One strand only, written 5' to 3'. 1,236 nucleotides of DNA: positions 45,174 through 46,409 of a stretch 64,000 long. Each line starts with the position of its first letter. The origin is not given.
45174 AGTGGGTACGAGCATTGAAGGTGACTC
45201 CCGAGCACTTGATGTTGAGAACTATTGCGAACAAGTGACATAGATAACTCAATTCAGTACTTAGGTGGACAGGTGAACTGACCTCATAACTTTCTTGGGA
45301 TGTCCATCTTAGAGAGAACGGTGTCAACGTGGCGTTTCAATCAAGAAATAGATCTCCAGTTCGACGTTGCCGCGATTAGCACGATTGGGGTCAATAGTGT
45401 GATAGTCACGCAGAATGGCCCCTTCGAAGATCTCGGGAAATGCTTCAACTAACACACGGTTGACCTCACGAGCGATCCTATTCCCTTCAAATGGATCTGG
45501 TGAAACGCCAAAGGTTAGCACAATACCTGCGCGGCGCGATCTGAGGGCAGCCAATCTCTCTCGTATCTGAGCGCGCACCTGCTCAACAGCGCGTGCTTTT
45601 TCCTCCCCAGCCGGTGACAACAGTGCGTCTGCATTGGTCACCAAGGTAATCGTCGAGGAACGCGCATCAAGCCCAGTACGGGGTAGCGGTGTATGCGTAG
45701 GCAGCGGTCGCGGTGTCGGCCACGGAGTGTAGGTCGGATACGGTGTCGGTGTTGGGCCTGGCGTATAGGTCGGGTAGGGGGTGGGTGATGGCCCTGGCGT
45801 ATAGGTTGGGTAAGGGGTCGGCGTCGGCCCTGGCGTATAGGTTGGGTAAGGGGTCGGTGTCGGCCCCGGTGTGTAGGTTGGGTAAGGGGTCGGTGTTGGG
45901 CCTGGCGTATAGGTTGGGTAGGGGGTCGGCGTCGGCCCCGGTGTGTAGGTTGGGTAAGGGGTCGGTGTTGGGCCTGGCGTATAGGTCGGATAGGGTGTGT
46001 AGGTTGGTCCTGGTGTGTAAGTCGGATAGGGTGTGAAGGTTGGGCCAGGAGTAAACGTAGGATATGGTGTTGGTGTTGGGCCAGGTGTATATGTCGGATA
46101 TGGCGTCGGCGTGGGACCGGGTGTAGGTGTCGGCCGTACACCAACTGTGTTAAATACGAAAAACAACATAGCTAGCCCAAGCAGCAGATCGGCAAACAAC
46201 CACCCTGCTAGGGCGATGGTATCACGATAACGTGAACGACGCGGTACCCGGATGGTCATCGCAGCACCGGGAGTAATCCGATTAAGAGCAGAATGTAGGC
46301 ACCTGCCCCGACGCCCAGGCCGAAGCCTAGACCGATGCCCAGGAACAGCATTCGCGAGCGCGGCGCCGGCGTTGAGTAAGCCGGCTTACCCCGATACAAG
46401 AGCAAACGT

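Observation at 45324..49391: Uncharacterised three-gene operon: 48-residue-repeat protein, polytopic coiled-coil protein, membrane-anchored Pro/Thr rod protein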

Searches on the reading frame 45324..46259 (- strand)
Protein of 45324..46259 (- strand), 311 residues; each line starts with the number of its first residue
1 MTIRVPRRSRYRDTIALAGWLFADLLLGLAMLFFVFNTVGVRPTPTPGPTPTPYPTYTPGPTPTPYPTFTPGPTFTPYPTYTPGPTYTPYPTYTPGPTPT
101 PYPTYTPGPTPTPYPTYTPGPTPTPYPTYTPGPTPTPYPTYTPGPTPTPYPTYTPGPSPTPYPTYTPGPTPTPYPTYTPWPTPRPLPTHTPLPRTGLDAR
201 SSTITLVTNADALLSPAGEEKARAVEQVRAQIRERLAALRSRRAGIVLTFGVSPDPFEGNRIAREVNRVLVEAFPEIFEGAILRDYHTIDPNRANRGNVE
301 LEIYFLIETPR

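Call 3: search_protein_families(library=pfam, proteins=[window:45324-46259:-], max_evalue=1)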
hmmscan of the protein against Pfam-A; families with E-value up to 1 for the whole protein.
window:45324-46259:- (311 aa): 0 families

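Call 4: search_protein_families(library=ncbifam, proteins=[window:45324-46259:-], max_evalue=1)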
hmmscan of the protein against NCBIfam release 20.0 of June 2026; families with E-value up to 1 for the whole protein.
window:45324-46259:- (311 aa): 0 families

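Call 18: search_protein_families(library=padloc, proteins=[window:45324-46259:-], max_evalue=1)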
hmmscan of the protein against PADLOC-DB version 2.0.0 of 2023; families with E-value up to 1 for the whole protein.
window:45324-46259:- (311 aa): 0 families

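Call 88: list_cluster_members(proteins=[P0001, P0010, P0021, window:45327-46259:-])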
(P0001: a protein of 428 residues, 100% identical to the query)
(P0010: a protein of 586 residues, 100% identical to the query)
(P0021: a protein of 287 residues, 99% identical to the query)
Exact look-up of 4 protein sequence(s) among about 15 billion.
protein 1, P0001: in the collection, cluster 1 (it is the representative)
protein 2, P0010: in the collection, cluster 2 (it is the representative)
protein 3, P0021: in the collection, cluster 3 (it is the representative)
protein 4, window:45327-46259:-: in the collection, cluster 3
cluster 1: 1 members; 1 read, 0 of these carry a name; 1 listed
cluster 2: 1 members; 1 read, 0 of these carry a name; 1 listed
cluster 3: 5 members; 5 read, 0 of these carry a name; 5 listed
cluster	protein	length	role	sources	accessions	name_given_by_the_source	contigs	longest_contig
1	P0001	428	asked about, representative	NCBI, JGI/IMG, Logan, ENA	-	-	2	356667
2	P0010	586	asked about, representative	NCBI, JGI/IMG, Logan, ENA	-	-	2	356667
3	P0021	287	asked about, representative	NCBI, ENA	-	-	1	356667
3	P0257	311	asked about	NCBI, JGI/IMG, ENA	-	-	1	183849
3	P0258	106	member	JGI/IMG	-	-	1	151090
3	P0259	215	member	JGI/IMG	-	-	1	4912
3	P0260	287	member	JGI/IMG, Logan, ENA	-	-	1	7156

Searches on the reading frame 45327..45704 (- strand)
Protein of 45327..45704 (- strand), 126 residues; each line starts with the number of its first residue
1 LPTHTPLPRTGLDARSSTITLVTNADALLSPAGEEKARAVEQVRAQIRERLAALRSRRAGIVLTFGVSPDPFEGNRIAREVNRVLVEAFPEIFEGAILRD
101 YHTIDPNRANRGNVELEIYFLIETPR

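Call 23: search_solved_structures(query=A4, max_evalue=10, show_alignments=3)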
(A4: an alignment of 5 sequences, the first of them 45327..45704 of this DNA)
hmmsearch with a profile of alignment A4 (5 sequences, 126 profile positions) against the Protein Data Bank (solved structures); distinct sequences matched with E-value up to 10: 0.

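Call 24: search_protein_families(library=pfam, alignment_id=A4, max_evalue=10)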
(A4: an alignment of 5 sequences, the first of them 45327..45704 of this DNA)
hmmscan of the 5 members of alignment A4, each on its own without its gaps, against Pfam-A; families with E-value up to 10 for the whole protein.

A. member 1, window:45327-45704:- (126 aa): 1 family
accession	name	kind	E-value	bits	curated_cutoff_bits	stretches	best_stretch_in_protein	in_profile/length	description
PF05957.18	DUF883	-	0.26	11.7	25.4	1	20-57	9-46/53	DUF883 N-terminal domain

B. families by the number of members that match (of 5 scanned): 1 family
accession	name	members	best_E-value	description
PF05957.18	DUF883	1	0.26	DUF883 N-terminal domain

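Call 50: predict_structure(alignment_id=A6)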
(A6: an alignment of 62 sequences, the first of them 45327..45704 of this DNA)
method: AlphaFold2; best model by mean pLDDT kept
length: 126 residues; sequences in the alignment: 62
mean_pLDDT: 95.4   pTM: 0.86
mean pLDDT of the five models: 95.4, 95.2, 94.6, 94.4, 94.0
residues with pLDDT >= 90: 112; 70-90: 13; 50-70: 1; < 50: 0
segments of 3 or more residues with pLDDT < 50: none
pLDDT, mean of each block of 10 residues (from residue 1): 80 97 98 98 98 95 98 98 98 98 97 98 82
secondary structure, 60 per line:
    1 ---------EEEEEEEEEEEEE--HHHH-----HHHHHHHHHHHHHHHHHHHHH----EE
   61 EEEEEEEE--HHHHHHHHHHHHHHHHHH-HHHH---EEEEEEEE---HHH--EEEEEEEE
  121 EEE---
elements in order: E10-22 H25-28 H34-54 E59-68 H71-88 H90-93 E97-104 E113-123

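Call 54: fold_search(model_id=the predicted structure, library=pdb)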
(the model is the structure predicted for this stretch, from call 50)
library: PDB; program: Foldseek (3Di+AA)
matches with E <= 10: 1194; with E <= 0.001: 1
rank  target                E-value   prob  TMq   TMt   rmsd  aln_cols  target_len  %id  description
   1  4rha_A                6.2e-04  1.00  0.46  0.45   5.1       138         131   14  Structure of the C-terminal domain of outer-membrane protein OmpA from Salmonella enterica subsp. enterica serovar Typ (released 2014-10-29)
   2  5hy4_H                2.3e-03  1.00  0.49  0.22   6.4       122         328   11  Structure-function analysis of functionally diverse members of the cyclic amide hydrolase family of Toblerone fold enz (released 2017-02-01)
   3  5u1h_C                2.4e-03  1.00  0.49  0.49   8.3       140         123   14  Crystal structure of the C-terminal peptidoglycan binding domain of OprF (PA1777) from Pseudomonas aeruginosa (released 2017-01-11)
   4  3td3_A                2.6e-03  0.98  0.44  0.45   6.5       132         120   15  Crystal structure of OmpA-like domain from Acinetobacter baumannii in complex with glycine (released 2011-10-26)
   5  5hy4_D                3.2e-03  1.00  0.48  0.21   6.8       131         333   12  Structure-function analysis of functionally diverse members of the cyclic amide hydrolase family of Toblerone fold enz (released 2017-02-01)
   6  1rq7_B                3.4e-03  0.99  0.41  0.21   4.8       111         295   14  MYCOBACTERIUM TUBERCULOSIS FTSZ IN COMPLEX WITH GDP (released 2004-08-31)
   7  9vnv_A                3.4e-03  0.97  0.42  0.23   6.3       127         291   10  Crystal structure of Pyrococcus abyssi AIR synthetase with an N-terminal 43-residues deletion (released 2026-02-11)
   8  1q8r_A                3.6e-03  0.98  0.46  0.49   5.8       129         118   16  Structure of E.coli RusA Holliday junction resolvase (released 2004-01-06)
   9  5zue                  3.8e-03  0.97  0.38  0.20   5.1       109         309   15  GTP-bound, double-stranded, curved FtsZ protofilament structure (released 2018-07-04)
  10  1q8r_B                4.1e-03  0.98  0.47  0.52   5.2       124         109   16  Structure of E.coli RusA Holliday junction resolvase (released 2004-01-06)
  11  4e6e                  4.1e-03  0.98  0.38  0.20   5.0       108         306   14  Crystal structure of a putative cell division protein FtsZ (Tfu_1113) from Thermobifida fusca YX-ER1 at 2.22 A resolutio (released 2012-06-06)
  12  3d01_A                4.4e-03  0.98  0.47  0.40  12.0       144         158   18  Crystal structure of the protein Atu1372 with unknown function from Agrobacterium tumefaciens (released 2008-07-01)
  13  3td3_H                4.6e-03  0.99  0.48  0.49   6.9       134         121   13  Crystal structure of OmpA-like domain from Acinetobacter baumannii in complex with glycine (released 2011-10-26)
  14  3d01_F                4.6e-03  0.98  0.47  0.40  12.8       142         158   16  Crystal structure of the protein Atu1372 with unknown function from Agrobacterium tumefaciens (released 2008-07-01)
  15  2h8e                  5.3e-03  0.93  0.43  0.44   5.8       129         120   16  Structure RusA D70N (released 2007-04-24)
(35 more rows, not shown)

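Call 60: search_protein_families(library=pfam, alignment_id=A6, max_evalue=1)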
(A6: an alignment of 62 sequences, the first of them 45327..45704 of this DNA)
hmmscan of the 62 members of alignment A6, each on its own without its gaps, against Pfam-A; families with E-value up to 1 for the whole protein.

A. member 1, window:45327-45704:- (126 aa): 1 family
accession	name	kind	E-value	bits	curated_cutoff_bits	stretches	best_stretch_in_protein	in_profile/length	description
PF05957.18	DUF883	-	0.26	11.7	25.4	1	20-57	9-46/53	DUF883 N-terminal domain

B. families by the number of members that match (of 62 scanned): 24 families
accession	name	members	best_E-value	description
PF19560.4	DUF6082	2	0.075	Family of unknown function (DUF6082)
PF01456.22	Mucin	2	0.079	Mucin-like glycoprotein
PF18906.5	Phage_tube_2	1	0.00083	Phage tail tube protein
PF04143.19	Sulf_transp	1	0.023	Sulphur transport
PF01990.22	ATP-synt_F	1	0.057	ATP synthase (F/14-kDa) subunit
PF05585.17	DUF1758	1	0.063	Putative peptidase (DUF1758)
PF14757.11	NSP2-B_epitope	1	0.077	Immunogenic region of nsp2 protein of arterivirus polyprotein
PF17669.6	DUF5529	1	0.096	Family of unknown function (DUF5529)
PF16081.10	Phage_holin_7_1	1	0.11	Mycobacterial 2 TMS Phage Holin (M2 Hol) Family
PF06333.17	Med13_C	1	0.15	Mediator complex subunit 13 C-terminal domain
PF22405.2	STIV-like_capsid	1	0.15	Sulfolobus turreted icosahedral virus 1-like, major capsid protein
PF16719.11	SAWADEE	1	0.15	SAWADEE domain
PF04270.18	Strep_his_triad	1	0.15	Streptococcal histidine triad protein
PF18574.7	zf_C2HC_14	1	0.15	C2HC Zing finger domain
PF00879.23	Defensin_propep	1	0.16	Defensin propeptide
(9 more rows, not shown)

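Call 61: search_protein_families(library=padloc, alignment_id=A6, max_evalue=1)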
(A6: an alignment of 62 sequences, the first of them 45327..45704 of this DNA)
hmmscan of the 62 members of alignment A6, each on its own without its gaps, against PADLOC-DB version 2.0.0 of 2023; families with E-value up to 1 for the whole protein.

A. member 1, window:45327-45704:- (126 aa): 0 families

B. families by the number of members that match (of 62 scanned): 6 families
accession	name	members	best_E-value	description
PDLC04061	PD-T4-6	3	0.004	-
PDLC03396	REase_II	3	0.032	Type II nicking endonuclease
PDLC00611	ZorB1|ZorB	2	0.016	MotB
PDLC02875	DpdH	1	0.041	DpdH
PDLC02112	Cas7_IIId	1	0.047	-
PDLC00653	ZorF3|ZorF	1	0.86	DUF2894 domain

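Call 77: search_solved_structures(query=A6, max_evalue=10, show_alignments=3)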
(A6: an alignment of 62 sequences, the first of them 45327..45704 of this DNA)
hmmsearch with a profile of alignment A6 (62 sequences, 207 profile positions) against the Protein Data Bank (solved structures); distinct sequences matched with E-value up to 10: 12.
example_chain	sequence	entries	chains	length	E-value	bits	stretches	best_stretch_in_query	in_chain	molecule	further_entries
9ynu_F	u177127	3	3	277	0.06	16.8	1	47-109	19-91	Putative transcription initiation factor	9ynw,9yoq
9njt_A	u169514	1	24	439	0.13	15.7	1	42-148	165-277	Dihydrolipoyllysine-residue succinyltransferase component of 2-oxoglutarate dehydrogenase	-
8x8h_A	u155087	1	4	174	0.19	15.1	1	47-67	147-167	Pectate disaccharide-lyase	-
8b7x_A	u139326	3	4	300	0.34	14.3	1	86-154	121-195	Siderophore ABC transporter substrate-binding protein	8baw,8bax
7uol_D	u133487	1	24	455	0.52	13.7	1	36-137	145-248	Dihydrolipoyllysine-residue succinyltransferase component of 2-oxoglutarate dehydrogenase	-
9e78_3S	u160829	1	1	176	0.63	13.4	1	23-90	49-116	DMIP24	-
4l3a_A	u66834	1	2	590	0.66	13.4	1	58-99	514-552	Internalin K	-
7q6g_A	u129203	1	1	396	0.92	12.9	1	83-150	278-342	Cell division protein FtsA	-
7muc_AF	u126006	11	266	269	2.5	11.5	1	54-135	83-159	DotF | IcmG (DotF)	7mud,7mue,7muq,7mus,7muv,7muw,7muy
9y6s_3S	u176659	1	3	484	3.2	11.1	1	23-89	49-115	DMIP24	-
5ot1_A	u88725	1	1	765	4.4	10.7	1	27-89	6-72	Pullulanase type II, GH13 family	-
9m8m_H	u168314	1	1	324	9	9.7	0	31-96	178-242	Photosynthetic reaction center subunit H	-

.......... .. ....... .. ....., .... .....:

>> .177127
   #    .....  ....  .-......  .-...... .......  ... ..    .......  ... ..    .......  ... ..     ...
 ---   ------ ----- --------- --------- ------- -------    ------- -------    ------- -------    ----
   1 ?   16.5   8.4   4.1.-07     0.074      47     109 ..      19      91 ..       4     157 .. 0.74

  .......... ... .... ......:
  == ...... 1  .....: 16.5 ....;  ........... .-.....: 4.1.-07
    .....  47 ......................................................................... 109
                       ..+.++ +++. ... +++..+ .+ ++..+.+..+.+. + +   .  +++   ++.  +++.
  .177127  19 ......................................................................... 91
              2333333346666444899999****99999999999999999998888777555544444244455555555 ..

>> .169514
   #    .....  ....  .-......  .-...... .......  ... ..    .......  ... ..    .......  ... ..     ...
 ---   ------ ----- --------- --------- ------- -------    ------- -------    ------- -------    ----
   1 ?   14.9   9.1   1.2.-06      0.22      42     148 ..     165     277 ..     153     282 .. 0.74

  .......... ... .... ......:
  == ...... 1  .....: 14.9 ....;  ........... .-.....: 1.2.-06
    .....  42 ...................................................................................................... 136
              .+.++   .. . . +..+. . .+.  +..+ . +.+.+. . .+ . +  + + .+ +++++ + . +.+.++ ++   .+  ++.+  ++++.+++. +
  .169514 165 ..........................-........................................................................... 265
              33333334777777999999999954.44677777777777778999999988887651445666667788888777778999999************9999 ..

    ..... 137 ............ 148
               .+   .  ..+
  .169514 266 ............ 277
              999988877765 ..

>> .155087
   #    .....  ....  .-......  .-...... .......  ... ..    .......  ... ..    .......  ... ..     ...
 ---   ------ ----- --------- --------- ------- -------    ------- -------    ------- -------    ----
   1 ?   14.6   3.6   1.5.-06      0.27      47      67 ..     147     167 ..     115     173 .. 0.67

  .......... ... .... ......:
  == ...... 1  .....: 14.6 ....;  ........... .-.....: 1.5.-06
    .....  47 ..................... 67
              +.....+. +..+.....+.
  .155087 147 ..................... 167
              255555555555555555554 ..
